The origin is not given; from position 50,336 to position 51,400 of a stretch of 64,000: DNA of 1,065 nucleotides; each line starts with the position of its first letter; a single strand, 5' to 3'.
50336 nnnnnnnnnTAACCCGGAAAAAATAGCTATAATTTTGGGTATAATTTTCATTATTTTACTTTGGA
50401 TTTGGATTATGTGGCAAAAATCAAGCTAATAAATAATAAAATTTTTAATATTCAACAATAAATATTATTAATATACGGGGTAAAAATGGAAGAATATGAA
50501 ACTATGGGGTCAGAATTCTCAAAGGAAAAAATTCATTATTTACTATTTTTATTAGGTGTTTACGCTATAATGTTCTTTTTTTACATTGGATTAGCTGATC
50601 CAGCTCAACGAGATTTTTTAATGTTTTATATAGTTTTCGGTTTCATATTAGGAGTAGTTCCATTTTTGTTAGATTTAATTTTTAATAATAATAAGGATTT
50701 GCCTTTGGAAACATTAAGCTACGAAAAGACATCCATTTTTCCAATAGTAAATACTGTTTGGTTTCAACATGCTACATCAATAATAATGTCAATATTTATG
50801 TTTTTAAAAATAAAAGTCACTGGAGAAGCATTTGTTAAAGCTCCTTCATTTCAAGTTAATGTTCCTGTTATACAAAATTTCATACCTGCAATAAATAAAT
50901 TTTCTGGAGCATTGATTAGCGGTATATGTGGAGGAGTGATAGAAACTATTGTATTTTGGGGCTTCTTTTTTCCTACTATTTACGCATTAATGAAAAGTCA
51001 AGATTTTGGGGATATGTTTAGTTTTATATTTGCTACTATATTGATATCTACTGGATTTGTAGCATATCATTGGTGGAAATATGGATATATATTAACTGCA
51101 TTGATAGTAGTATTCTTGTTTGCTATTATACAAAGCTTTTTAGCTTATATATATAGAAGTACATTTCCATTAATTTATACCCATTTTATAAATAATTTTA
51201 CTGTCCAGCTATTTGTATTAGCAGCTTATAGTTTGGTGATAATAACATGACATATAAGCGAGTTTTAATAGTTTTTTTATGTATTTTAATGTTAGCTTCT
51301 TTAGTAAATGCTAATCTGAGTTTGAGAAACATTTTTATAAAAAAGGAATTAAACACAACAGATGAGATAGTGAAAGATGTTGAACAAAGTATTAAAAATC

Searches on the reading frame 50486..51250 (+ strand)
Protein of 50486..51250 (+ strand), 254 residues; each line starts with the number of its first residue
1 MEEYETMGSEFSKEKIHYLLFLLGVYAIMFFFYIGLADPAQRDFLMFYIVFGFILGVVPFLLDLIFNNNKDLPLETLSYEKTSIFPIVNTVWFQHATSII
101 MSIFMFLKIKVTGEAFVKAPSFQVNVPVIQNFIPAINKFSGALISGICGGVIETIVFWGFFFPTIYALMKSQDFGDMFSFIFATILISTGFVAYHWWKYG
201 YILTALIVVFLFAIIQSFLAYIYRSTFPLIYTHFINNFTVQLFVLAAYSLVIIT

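Call 100: search_protein_families(library=pfam, proteins=[window:50486-51250:+], max_evalue=0.01)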
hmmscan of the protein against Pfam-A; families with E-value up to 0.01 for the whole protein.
window:50486-51250:+ (254 aa): 1 family
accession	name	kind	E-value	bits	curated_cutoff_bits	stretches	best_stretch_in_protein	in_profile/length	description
PF02517.21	Rce1-like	-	8.7e-07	29.6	22.4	1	140-238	6-92/93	Type II CAAX prenyl endopeptidase Rce1-like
